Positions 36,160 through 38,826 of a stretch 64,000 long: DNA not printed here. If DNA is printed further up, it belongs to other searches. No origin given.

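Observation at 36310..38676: Secretin with seven tandem BON-like repeats between the pilus N-domain and the secretin core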

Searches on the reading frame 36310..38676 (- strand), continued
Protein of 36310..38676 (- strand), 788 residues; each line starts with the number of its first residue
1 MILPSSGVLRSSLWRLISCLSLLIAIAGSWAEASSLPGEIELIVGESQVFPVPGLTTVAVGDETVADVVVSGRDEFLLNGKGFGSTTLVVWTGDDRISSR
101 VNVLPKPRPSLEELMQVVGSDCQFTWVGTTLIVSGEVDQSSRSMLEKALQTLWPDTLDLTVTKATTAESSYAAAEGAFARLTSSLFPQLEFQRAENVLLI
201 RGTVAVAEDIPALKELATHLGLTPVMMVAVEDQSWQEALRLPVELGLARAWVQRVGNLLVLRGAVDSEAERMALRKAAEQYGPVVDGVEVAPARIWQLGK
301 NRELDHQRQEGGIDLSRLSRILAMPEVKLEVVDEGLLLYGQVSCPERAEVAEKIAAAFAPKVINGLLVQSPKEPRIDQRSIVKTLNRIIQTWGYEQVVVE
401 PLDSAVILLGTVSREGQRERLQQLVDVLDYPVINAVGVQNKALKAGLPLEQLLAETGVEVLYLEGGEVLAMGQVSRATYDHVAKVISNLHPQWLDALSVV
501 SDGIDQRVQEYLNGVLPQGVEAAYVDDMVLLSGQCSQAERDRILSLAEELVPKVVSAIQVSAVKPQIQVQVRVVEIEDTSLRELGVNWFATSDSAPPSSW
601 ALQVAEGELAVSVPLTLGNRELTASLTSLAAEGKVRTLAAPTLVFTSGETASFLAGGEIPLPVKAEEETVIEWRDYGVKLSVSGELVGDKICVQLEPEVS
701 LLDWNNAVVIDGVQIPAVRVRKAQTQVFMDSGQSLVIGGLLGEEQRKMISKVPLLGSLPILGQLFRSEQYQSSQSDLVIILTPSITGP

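Call 31: search_protein_families(library=pfam, proteins=[P0015, P0016, P0017, P0018, P0019, P0020, P0022, P0024], max_evalue=0.01)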
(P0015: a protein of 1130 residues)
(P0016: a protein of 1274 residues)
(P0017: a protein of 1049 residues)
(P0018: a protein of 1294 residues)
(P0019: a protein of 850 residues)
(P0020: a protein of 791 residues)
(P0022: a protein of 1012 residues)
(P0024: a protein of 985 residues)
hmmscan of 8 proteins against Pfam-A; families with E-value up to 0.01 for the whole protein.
P0015 (1130 aa): 4 families
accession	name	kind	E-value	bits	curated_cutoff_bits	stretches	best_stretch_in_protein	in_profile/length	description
PF00263.26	Secretin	-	3.1e-44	151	27.5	1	961-1121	1-168/169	Bacterial type II and III secretion system protein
PF04972.22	BON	-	2.3e-26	92.3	27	5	685-734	10-67/69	BON domain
PF13629.12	T2SS-T3SS_pil_N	-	3.4e-15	55.9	23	1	97-157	12-72/72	Pilus formation protein N terminal region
PF21934.1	Yop-YscD_ppl_3rd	-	4.9e-06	26.7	24.3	0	567-597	19-49/64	YscD/CdsD-like Bon-like domain 3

P0016 (1274 aa): 4 families
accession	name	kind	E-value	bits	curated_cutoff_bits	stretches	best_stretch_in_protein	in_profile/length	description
PF04972.22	BON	-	3.3e-48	162.3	27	4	638-695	2-67/69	BON domain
PF00263.26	Secretin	-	5.1e-42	143.8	27.5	1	1084-1243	2-169/169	Bacterial type II and III secretion system protein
PF13629.12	T2SS-T3SS_pil_N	-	8.5e-18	64.3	23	1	61-125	4-71/72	Pilus formation protein N terminal region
PF21934.1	Yop-YscD_ppl_3rd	-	3.7e-09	36.7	24.3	0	970-995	12-37/64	YscD/CdsD-like Bon-like domain 3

P0017 (1049 aa): 4 families
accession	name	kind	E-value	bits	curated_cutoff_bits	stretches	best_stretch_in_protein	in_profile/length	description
PF04972.22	BON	-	3.2e-54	181.5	27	7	620-675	5-68/69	BON domain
PF00263.26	Secretin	-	7.5e-45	153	27.5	1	871-1031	1-168/169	Bacterial type II and III secretion system protein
PF13629.12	T2SS-T3SS_pil_N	-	1.3e-16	60.5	23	1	28-92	4-71/72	Pilus formation protein N terminal region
PF00691.25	OmpA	-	3.9e-06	27.5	27.2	0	95-151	5-64/98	OmpA family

P0018 (1294 aa): 6 families
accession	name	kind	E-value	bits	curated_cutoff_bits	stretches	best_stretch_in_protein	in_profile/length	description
PF04972.22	BON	-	4.2e-46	155.5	27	6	171-229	2-68/69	BON domain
PF00263.26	Secretin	-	4.1e-41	140.8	27.5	1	1113-1271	2-168/169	Bacterial type II and III secretion system protein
PF13629.12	T2SS-T3SS_pil_N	-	3.7e-16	59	23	1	38-104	2-71/72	Pilus formation protein N terminal region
PF21934.1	Yop-YscD_ppl_3rd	-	0.00017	21.7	24.3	0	1004-1040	14-50/64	YscD/CdsD-like Bon-like domain 3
PF04402.19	SIMPL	-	0.001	19.8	25.2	0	625-681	136-181/205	Protein of unknown function (DUF541)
PF16901.10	DAO_C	-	0.009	16.3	31.4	0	118-180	5-65/126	C-terminal domain of alpha-glycerophosphate oxidase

P0019 (850 aa): 4 families
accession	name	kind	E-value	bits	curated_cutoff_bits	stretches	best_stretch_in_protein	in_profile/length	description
PF00263.26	Secretin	-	1.3e-38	132.7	27.5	1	674-829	2-165/169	Bacterial type II and III secretion system protein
PF04972.22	BON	-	2.2e-19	69.9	27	3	397-440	4-53/69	BON domain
PF13629.12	T2SS-T3SS_pil_N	-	7.3e-16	58.1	23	1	58-124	2-69/72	Pilus formation protein N terminal region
PF21777.3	SDR-like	-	0.0032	18.6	24.7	0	361-400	44-80/98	Short chain dehydrogenase-like protein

P0020 (791 aa): 5 families
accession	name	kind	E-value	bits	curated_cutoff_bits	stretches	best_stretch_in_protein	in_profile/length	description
PF00263.26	Secretin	-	3.5e-45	154.1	27.5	1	609-784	4-168/169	Bacterial type II and III secretion system protein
PF04972.22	BON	-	7.7e-45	151.5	27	6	175-228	12-69/69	BON domain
PF13629.12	T2SS-T3SS_pil_N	-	6.8e-18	64.6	23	1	34-100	2-71/72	Pilus formation protein N terminal region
PF04909.20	Amidohydro_2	-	0.0059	16.8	26.4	1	230-321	16-107/289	Amidohydrolase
PF16693.10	Yop-YscD_ppl_1st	-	0.008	16.3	24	0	169-207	3-43/62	YscD/CdsD-like Bon-like domain 1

P0022 (1012 aa): 4 families
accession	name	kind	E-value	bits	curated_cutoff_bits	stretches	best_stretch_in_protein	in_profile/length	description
PF00263.26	Secretin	-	4.3e-43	147.3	27.5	1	822-982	1-169/169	Bacterial type II and III secretion system protein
PF04972.22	BON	-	2.1e-39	134.1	27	6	178-216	17-55/69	BON domain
PF13629.12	T2SS-T3SS_pil_N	-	6.6e-13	48.6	23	1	40-102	5-70/72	Pilus formation protein N terminal region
PF16693.10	Yop-YscD_ppl_1st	-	0.0032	17.6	24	0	110-146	6-44/62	YscD/CdsD-like Bon-like domain 1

P0024 (985 aa): 3 families
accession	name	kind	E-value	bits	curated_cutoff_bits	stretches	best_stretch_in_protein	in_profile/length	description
PF00263.26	Secretin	-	1.1e-43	149.2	27.5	1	780-938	2-168/169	Bacterial type II and III secretion system protein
PF04972.22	BON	-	1.2e-26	93.2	27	5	560-617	8-69/69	BON domain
PF13629.12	T2SS-T3SS_pil_N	-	9.7e-17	60.9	23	1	67-131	4-69/72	Pilus formation protein N terminal region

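Call 32: predict_structure(alignment_id=A1)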
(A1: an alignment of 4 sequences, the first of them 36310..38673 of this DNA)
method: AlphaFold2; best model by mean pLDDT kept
length: 787 residues; sequences in the alignment: 4
mean_pLDDT: 59.0   pTM: 0.28
mean pLDDT of the five models: 59.0, 57.9, 56.3, 54.3, 53.9
residues with pLDDT >= 90: 0; 70-90: 264; 50-70: 304; < 50: 219
segments of 3 or more residues with pLDDT < 50: 1-36, 292-311, 369-375, 439-446, 500-502, 561-564, 577-620, 632-635, 637-667, 673-676, 699-701, 711-719, 738-772
pLDDT, mean of each block of 10 residues (from residue 1): 37 45 32 47 76 62 63 72 71 66 75 73 65 70 73 65 63 70 69 69 64 69 64 57 71 61 80 78 72 30 27 59 69 66 68 62 60 51 79 78 72 75 66 62 45 71 75 73 74 69 64 81 79 78 83 75 50 52 36 24 24 38 53 48 34 27 38 53 57 57 52 46 53 50 29 26 36 51 52
secondary structure, 60 per line:
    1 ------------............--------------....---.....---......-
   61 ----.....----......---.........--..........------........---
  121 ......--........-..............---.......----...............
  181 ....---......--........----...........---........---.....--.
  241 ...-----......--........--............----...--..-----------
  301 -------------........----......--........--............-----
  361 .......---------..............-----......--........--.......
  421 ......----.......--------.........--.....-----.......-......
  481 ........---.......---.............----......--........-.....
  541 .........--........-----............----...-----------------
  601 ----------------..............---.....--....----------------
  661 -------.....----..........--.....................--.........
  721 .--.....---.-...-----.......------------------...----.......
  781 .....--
elements in order (helices of 4 or more, strands of 3 or more residues): H13-24 E39-42 E46-50 E54-59 E65-69 E74-79 E83-91 E94-103 H110-117 E121-126 E129-136 H138-151 E155-161 H166-184 E188-193 E196-203 H208-218 E222-229 H233-237 H240-243 E249-254 E257-264 H267-278 E283-285 H314-321 E326-331 E334-341 H344-355 E361-367 H377-390 E396-401 E404-411 H414-426 E431-437 H446-454 E457-461 E467-473 H475-488 E492-498 H502-514 E519-524 E527-534 H536-549 E552-559 E565-576 H618-630 E634-638 E641-644 E668-672 E677-686 E689-709 E712-721 E724-728 E734-736 H742-748 E774-785

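Call 38: list_cluster_members(proteins=[P0021, P0023, P0025, P0026, P0027, P0028, P0029, P0030, P0032, P0037])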
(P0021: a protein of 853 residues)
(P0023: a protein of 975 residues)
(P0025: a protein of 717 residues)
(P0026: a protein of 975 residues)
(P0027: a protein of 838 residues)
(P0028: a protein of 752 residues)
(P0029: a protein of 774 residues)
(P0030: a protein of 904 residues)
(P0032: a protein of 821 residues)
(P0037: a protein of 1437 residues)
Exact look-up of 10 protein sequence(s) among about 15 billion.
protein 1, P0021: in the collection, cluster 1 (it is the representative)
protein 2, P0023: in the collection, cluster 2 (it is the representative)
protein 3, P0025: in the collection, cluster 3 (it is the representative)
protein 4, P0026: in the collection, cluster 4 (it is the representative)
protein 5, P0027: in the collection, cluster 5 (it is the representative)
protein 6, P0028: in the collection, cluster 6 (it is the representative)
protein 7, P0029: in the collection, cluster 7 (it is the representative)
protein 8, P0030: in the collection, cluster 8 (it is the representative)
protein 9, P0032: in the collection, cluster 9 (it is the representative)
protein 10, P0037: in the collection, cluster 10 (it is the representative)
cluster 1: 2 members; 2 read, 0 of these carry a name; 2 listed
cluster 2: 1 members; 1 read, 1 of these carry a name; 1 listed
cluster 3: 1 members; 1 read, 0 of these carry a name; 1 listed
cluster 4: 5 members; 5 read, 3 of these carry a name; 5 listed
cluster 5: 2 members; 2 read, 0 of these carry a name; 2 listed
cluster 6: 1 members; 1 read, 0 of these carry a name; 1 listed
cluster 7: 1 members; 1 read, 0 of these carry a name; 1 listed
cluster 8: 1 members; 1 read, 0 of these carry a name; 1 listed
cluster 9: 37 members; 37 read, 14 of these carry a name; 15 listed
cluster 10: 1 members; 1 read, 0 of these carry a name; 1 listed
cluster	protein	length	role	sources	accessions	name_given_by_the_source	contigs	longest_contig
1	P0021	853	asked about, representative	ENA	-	-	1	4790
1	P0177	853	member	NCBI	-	-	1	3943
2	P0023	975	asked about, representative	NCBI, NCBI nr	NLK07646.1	MAG: BON domain-containing protein [Firmicutes bacterium] | BON domain-containing protein [Bacillota bacterium]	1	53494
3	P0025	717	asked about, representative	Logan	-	-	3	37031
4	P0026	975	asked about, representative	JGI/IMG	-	pilus assembly protein CpaC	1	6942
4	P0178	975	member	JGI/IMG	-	pilus assembly protein CpaC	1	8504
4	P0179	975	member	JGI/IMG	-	pilus assembly protein CpaC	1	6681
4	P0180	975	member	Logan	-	-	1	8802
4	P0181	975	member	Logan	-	-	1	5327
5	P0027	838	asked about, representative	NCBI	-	-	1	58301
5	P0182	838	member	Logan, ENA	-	-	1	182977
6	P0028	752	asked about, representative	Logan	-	-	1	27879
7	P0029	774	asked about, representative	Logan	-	-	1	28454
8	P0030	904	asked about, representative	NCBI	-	-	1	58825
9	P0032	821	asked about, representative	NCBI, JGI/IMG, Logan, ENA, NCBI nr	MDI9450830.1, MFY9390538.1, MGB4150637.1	MAG: BON domain-containing protein [Limnochordia bacterium] | BON domain-containing protein [Bacillota bacterium]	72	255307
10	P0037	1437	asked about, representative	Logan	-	-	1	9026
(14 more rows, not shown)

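Call 51: list_cluster_members(proteins=[P0046, P0043, P0145, P0138, P0102, P0093, P0095, P0114, P0078, P0106])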
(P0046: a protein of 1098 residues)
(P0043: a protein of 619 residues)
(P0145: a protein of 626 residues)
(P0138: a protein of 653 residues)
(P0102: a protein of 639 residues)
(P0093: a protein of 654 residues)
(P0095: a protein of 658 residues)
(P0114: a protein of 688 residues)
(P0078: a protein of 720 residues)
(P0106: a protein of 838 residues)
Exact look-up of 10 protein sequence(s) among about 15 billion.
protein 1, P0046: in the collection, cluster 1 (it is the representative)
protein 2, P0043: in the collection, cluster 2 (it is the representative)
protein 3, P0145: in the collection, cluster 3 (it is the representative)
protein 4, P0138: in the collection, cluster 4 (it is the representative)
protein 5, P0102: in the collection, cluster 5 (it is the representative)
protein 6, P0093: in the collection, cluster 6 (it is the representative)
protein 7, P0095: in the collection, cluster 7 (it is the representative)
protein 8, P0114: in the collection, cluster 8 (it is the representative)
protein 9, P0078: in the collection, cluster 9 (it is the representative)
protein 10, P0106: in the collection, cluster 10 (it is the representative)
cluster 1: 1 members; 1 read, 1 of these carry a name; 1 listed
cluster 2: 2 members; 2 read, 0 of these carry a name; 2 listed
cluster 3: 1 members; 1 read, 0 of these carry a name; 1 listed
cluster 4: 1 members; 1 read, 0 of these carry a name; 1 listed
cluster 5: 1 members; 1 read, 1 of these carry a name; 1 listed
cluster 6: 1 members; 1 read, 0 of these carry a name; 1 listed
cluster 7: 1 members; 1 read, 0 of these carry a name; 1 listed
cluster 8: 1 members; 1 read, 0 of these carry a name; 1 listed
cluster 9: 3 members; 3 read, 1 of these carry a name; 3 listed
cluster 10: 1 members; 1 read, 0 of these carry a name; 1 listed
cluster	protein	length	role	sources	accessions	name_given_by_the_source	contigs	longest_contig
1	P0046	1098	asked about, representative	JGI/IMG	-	Flp pilus assembly secretin CpaC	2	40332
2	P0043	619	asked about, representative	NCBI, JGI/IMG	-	-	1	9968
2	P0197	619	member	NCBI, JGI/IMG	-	-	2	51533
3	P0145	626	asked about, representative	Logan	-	-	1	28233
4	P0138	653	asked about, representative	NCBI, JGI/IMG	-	-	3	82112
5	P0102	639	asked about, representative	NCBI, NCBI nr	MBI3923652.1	MAG: BON domain-containing protein [Armatimonadetes bacterium] | BON domain-containing protein [Armatimonadota bacterium]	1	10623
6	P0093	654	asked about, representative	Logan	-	-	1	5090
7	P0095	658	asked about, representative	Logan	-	-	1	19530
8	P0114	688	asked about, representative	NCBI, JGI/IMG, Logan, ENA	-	-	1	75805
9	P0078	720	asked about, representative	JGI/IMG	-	Flp pilus assembly secretin CpaC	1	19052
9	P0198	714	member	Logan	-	-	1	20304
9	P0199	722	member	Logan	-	-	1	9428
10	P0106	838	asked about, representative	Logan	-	-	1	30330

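Call 59: find_encoding_contigs(protein=P0037, flank=8000, max_places=2)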
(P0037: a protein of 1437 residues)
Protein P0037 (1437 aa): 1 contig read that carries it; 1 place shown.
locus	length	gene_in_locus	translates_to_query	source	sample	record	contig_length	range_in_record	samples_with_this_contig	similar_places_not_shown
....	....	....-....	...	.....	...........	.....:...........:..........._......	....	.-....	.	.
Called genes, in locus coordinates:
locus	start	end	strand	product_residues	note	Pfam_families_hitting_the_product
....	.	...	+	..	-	?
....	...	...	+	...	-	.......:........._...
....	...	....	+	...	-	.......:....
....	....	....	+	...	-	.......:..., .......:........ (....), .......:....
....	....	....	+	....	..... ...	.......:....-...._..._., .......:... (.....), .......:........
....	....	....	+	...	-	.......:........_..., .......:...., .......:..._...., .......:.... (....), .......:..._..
